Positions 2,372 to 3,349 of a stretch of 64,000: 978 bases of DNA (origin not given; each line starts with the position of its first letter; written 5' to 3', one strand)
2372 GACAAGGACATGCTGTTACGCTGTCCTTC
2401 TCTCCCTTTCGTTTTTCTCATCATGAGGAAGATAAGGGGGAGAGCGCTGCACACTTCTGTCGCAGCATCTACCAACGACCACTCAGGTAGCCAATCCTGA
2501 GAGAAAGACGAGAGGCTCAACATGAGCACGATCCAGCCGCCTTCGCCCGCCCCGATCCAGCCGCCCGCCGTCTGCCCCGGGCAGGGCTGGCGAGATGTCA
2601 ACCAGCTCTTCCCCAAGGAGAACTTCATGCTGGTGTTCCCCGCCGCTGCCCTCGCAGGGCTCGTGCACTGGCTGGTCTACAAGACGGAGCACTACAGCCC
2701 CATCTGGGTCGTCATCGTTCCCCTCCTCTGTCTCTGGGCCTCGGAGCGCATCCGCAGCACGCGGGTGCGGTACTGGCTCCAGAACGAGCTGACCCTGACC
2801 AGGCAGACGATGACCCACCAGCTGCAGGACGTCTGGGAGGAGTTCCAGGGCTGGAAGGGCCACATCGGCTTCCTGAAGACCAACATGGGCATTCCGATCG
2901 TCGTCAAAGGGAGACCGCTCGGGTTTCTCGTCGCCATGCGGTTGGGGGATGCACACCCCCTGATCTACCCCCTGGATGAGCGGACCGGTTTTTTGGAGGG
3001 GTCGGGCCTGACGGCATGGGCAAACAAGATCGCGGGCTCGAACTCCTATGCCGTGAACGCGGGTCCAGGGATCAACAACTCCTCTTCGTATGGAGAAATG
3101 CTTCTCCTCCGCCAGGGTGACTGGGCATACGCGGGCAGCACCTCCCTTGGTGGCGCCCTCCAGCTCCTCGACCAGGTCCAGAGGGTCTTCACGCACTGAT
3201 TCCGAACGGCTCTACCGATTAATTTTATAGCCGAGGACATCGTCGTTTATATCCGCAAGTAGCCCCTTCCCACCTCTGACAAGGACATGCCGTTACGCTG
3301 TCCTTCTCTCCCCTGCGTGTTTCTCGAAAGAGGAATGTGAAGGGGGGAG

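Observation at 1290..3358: GC-rich three-gene ORFan operon in which every gene is followed by the same ~85-nt two-hairpin element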

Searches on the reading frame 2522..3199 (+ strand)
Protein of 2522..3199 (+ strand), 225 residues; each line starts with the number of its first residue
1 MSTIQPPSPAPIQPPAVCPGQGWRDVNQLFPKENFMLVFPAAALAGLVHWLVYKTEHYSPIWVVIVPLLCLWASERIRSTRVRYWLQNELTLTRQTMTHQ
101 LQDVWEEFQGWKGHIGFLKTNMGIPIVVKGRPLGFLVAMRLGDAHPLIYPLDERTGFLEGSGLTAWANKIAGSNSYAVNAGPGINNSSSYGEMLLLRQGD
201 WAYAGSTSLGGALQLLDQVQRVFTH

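Call 11: search_protein_families(library=pfam, proteins=[window:2522-3199:+], max_evalue=1)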
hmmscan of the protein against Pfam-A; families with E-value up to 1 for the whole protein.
window:2522-3199:+ (225 aa): 2 families
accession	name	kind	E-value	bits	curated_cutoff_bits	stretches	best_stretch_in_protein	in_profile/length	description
PF22285.2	DUF6962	-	0.088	13.3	27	1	35-74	35-74/198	Family of unknown function (DUF6962)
PF13185.12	GAF_2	-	0.22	12.1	28.6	1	99-159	70-125/136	GAF domain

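Call 15: find_homologous_proteins(query=window:2522-3199:+)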
Query window:2522-3199:+ (225 aa): 1 proteins with E <= 0.001 among 711 candidates.
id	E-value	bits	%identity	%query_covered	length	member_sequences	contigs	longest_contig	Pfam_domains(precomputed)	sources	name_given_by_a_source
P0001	5.6e-125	433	100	84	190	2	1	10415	-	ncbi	-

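Call 16: find_encoding_contigs(protein=window:2522-3199:+, flank=10000)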
Protein window:2522-3199:+ (225 aa): 1 contig read that carries it; 1 place shown.
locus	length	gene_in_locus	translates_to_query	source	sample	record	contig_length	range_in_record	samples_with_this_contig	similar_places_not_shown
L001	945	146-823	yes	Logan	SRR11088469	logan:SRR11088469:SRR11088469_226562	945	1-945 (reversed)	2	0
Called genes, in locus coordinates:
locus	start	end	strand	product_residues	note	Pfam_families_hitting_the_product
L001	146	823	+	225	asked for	-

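Call 17: find_encoding_contigs(protein=P0001, flank=10000)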
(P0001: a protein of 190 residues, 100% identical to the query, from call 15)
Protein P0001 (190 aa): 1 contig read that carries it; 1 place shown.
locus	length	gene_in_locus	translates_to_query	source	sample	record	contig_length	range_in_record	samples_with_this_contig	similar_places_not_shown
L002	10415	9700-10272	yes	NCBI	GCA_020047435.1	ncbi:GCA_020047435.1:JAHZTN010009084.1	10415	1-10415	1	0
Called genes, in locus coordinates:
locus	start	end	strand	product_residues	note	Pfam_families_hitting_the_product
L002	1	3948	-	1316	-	?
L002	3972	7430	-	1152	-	PF04563:RNA_pol_Rpb2_1, PF04561:RNA_pol_Rpb2_2, PF04565:RNA_pol_Rpb2_3, PF10385:RNA_pol_Rpb2_45, PF00562:RNA_pol_Rpb2_6, PF04560:RNA_pol_Rpb2_7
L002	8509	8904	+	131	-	-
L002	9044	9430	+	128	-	-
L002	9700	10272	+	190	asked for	-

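Call 74: search_protein_families(library=padloc, proteins=[window:2522-3199:+], max_evalue=0.1)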
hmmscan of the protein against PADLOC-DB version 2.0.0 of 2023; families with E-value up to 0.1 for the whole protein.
window:2522-3199:+ (225 aa): 0 families

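Call 75: search_protein_families(library=phrogs, proteins=[window:2522-3199:+], max_evalue=0.1)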
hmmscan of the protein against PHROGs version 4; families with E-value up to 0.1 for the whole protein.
window:2522-3199:+ (225 aa): 1 family
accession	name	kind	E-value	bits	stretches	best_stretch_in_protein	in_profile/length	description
phrog_26780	-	unknown function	0.061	14.3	0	71-96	33-58/62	-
